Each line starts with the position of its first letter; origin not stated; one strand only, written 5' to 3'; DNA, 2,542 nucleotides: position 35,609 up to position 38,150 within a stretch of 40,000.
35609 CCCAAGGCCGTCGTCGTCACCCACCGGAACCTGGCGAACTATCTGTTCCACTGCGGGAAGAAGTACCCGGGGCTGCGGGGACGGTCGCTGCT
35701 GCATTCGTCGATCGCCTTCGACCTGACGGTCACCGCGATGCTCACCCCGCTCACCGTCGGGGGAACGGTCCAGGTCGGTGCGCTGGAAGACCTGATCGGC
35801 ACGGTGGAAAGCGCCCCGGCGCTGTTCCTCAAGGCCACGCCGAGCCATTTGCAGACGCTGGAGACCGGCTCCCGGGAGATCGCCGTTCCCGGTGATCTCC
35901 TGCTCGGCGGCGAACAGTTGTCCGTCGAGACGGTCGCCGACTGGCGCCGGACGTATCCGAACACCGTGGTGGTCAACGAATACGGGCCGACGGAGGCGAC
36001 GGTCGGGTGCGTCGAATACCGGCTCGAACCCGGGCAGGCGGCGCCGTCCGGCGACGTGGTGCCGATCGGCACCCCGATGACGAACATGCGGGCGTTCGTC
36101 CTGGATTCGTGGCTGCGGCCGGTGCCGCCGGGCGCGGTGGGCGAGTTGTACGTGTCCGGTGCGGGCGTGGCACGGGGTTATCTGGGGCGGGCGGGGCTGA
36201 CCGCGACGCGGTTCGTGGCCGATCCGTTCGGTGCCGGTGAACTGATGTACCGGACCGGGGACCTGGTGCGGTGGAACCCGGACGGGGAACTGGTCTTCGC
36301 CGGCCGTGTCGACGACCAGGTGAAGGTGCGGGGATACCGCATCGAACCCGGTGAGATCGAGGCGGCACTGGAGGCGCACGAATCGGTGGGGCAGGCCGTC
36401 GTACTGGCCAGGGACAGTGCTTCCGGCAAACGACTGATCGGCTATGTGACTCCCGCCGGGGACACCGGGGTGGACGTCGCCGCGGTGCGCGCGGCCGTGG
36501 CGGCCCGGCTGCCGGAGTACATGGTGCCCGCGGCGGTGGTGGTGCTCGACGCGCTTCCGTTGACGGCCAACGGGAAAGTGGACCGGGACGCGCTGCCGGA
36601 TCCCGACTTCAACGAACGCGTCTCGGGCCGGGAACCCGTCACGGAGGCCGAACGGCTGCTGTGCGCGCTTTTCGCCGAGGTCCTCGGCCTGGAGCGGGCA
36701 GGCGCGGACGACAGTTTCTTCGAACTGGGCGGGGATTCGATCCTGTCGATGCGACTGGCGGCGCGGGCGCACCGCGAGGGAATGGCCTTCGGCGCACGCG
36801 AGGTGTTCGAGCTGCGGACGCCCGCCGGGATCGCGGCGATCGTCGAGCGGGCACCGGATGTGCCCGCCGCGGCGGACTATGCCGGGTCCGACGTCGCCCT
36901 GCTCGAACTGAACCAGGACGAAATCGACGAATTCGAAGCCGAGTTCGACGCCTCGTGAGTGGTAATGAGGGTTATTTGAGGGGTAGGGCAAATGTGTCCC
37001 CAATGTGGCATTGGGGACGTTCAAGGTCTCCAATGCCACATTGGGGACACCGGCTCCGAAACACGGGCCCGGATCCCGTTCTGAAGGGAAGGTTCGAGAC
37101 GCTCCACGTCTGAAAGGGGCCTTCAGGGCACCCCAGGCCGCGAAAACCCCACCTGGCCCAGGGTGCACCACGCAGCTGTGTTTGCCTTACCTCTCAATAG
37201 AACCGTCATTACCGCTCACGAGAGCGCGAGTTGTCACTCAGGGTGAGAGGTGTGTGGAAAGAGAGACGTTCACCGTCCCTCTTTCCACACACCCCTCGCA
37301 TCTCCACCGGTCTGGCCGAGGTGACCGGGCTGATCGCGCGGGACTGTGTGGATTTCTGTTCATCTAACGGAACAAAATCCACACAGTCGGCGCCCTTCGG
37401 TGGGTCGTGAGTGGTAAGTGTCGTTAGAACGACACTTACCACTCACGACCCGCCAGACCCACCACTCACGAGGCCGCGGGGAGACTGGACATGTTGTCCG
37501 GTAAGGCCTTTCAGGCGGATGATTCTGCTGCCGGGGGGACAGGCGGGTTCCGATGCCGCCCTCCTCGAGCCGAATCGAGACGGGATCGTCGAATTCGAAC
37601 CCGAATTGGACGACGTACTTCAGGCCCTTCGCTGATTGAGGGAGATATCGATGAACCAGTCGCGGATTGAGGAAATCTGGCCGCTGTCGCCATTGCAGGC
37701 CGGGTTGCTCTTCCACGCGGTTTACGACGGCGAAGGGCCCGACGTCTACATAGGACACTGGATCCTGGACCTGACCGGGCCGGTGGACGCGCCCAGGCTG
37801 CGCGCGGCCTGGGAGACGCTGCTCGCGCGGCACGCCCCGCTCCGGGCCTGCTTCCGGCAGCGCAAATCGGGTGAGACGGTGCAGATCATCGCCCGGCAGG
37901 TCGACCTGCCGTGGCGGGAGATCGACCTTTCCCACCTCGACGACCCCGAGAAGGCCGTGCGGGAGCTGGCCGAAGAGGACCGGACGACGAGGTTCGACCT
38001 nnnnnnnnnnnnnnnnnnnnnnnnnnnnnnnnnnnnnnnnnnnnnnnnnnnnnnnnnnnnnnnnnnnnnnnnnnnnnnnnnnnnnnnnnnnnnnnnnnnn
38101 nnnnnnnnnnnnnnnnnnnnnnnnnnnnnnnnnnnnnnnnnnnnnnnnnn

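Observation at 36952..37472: A 521-bp block of hairpin repeats is inserted between the two NRPS genes and supplies the stop codon of the first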

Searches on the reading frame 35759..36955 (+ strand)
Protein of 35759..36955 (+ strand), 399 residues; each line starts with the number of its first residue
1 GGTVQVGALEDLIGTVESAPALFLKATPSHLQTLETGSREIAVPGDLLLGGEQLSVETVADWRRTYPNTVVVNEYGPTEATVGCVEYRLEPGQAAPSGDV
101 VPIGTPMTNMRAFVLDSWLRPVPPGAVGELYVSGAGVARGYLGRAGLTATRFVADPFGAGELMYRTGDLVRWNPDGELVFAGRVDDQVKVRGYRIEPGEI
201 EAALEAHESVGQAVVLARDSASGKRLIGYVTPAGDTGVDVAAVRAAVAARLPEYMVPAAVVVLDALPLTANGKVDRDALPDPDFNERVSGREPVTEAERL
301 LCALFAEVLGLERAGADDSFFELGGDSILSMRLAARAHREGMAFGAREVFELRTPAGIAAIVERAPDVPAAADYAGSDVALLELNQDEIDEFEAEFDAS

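Call 13: find_homologous_proteins(query=window:35759-36955:+, max_evalue=1e-30)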
Query window:35759-36955:+ (399 aa): 6574 proteins with E <= 1e-30 among 8000 candidates; the best 120 are listed.
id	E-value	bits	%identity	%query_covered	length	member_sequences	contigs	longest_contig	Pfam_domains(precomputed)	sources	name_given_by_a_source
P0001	1.1e-143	497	71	84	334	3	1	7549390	PF00550.32,PF00501.35,PF13193.13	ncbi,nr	ncbi:AMP-binding protein [Streptomyces sp. XD-27]|nr:AMP-binding protein [Streptomyces sp. XD-27] WK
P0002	2.8e-139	483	80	73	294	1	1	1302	PF00550.32,PF00501.35,PF13193.13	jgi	jgi:nonribosomal peptide synthetase CepA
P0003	6.1e-117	409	57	93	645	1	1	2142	PF00550.32,PF00501.35,PF13193.13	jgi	jgi:nonribosomal peptide synthetase CepB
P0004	7.5e-116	405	63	80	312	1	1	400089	PF00550.32,PF00501.35,PF13193.13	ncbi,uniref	ncbi:phosphopantetheine-binding protein, partial [Amycolatopsis coloradensis]|uniref:phosphopantethe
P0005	1.0e-114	402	60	87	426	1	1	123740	PF00550.32,PF00501.35,PF13193.13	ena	-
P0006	2.0e-114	401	59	88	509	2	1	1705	PF00550.32,PF00501.35,PF13193.13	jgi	jgi:nonribosomal peptide synthetase CepB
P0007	1.3e-113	398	54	91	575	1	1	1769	PF00668.26,PF00550.32,PF00501.35,PF13193.13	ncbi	ncbi:MAG: condensation domain-containing protein, partial [Mycobacteriales bacterium]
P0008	2.9e-112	394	53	92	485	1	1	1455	PF00668.26,PF00550.32,PF00501.35,PF13193.13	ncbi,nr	ncbi:MAG: AMP-binding protein, partial [Actinobacteria bacterium]|nr:AMP-binding protein [Actinomyce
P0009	3.6e-112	393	61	82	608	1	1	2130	PF00550.32,PF00501.35,PF13193.13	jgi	jgi:nonribosomal peptide synthetase CepA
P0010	1.9e-111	391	64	77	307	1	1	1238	PF00550.32,PF00501.35,PF13193.13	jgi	jgi:nonribosomal peptide synthetase CepB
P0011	7.0e-111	389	58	86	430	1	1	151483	PF00550.32,PF00501.35,PF13193.13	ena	-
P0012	2.0e-109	384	67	73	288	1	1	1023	PF00550.32,PF13193.13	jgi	jgi:nonribosomal peptide synthetase CepB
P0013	2.5e-109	384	53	88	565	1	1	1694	PF00550.32,PF00501.35,PF13193.13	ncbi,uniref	ncbi:amino acid adenylation domain-containing protein, partial [Streptomyces griseochromogenes]|unir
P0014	2.8e-109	384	55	90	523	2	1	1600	PF00550.32,PF00501.35,PF13193.13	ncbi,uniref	ncbi:AMP-binding protein, partial [Streptomyces sp. Tu 4128]|uniref:non-ribosomal peptide synthetase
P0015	4.0e-109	383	55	88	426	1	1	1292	PF00550.32,PF00501.35,PF13193.13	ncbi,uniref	ncbi:non-ribosomal peptide synthetase, partial [Streptomyces sp. NPDC052036]|uniref:non-ribosomal pe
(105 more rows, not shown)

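Call 16: find_encoding_contigs(protein=P0004, flank=6000, max_places=3)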
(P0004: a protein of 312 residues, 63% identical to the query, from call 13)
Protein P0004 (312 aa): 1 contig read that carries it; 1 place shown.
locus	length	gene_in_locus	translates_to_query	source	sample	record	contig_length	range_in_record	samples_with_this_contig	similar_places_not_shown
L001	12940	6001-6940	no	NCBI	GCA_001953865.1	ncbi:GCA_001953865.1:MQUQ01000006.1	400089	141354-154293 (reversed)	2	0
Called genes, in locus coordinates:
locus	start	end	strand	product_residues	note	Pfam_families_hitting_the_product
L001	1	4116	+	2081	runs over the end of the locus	PF00501:AMP-binding, PF13193:AMP-binding_C, PF00550:PP-binding, PF00668:Condensation, PF00501:AMP-binding, PF13193:AMP-binding_C, PF00550:PP-binding, PF00668:Condensation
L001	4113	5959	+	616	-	PF00668:Condensation, PF00501:AMP-binding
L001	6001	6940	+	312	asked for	PF00501:AMP-binding, PF13193:AMP-binding_C, PF00550:PP-binding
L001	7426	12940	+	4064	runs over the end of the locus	PF00668:Condensation, PF00501:AMP-binding, PF13193:AMP-binding_C, PF00550:PP-binding, PF00668:Condensation, PF00501:AMP-binding, PF13193:AMP-binding_C, PF00550:PP-binding, +5 more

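Call 17: find_encoding_contigs(protein=P0005, flank=6000, max_places=3)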
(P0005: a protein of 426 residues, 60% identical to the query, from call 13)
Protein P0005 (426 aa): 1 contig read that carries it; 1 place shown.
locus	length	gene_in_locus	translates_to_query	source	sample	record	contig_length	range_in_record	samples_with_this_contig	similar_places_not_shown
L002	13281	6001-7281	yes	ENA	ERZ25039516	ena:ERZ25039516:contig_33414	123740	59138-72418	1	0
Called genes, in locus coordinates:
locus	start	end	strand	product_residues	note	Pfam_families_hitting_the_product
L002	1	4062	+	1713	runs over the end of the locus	PF13193:AMP-binding_C, PF00550:PP-binding, PF00668:Condensation, PF00501:AMP-binding, PF13193:AMP-binding_C, PF00550:PP-binding, PF00668:Condensation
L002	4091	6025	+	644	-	PF00668:Condensation, PF00501:AMP-binding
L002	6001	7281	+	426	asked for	PF00501:AMP-binding, PF13193:AMP-binding_C, PF00550:PP-binding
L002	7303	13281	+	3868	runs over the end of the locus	PF00668:Condensation, PF00501:AMP-binding, PF00550:PP-binding, PF13193:AMP-binding_C, PF00668:Condensation, PF00501:AMP-binding, PF13193:AMP-binding_C, PF00550:PP-binding, +3 more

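Call 79: search_protein_families(library=pfam, proteins=[window:35759-36955:+], max_evalue=0.001)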
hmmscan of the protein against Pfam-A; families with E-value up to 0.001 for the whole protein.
window:35759-36955:+ (399 aa): 3 families
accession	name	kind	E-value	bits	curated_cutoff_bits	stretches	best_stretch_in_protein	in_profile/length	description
PF00501.34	AMP-binding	-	7.1e-21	74.9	29.9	1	47-142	291-384/384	AMP-binding enzyme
PF13193.12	AMP-binding_C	-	1.9e-14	54.7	24.5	1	199-273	1-76/76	AMP-binding enzyme C-terminal domain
PF00550.31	PP-binding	-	1.1e-13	51.6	20.8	1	300-361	2-66/67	Phosphopantetheine attachment site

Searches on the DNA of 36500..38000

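Call 11: search_rna_families(source=window, start=36500, end=38000, threshold=evalue, max_evalue=1)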
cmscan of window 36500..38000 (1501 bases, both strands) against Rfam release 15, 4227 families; matches with E-value up to 1: 28.
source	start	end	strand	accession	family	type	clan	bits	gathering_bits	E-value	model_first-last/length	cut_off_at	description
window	37396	37457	+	RF03594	mir-3817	Gene; miRNA;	-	35.4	90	8e-05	15-75/89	no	mir-3817 microRNA precursor family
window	37399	37454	-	RF03426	mir-1294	Gene; miRNA;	-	35.2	90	8e-06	24-98/118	no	mir-1294 microRNA precursor family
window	37400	37453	-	RF03599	MIR1883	Gene; miRNA;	-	34.6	128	0.00052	1-118/118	no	MIR1883 microRNA precursor family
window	37400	37453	+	RF03599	MIR1883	Gene; miRNA;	-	33.7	128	0.00087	1-118/118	no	MIR1883 microRNA precursor family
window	37236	37306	-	RF04164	MIR1507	Gene; miRNA;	-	32.7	73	2.7e-05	1-107/107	no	MIR1507 microRNA precursor family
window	37239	37304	+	RF04164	MIR1507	Gene; miRNA;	-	31.8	73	5.3e-05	1-107/107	no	MIR1507 microRNA precursor family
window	37396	37457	-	RF03594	mir-3817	Gene; miRNA;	-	27.6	90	0.0088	15-75/89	no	mir-3817 microRNA precursor family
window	37239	37305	+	RF03964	mir-H1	Gene; miRNA;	-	27.2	97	0.072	1-85/85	no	mir-H1 microRNA precursor family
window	37244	37298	-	RF03964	mir-H1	Gene; miRNA;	-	26.8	97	0.088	1-85/85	no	mir-H1 microRNA precursor family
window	37402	37450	-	RF03196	mir-6790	Gene; miRNA;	-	26.3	78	0.012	1-63/63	no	mir-6790 microRNA precursor family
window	37400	37453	+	RF00707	mir-197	Gene; miRNA;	-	25.8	74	0.1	1-75/75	no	mir-197 microRNA precursor family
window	37239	37302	-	RF03778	mir-483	Gene; miRNA;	-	24.7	60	0.085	1-75/75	no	mir-483 microRNA precursor family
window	37382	37466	-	RF03562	mir-2004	Gene; miRNA;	-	24.5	100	0.099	1-98/98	no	mir-2004 microRNA precursor family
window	37392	37458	-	RF00707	mir-197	Gene; miRNA;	-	24.5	74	0.22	1-75/75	no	mir-197 microRNA precursor family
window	37243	37299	-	RF03831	mir-627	Gene; miRNA;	-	23.9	86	0.02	13-76/87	no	mir-627 microRNA precursor family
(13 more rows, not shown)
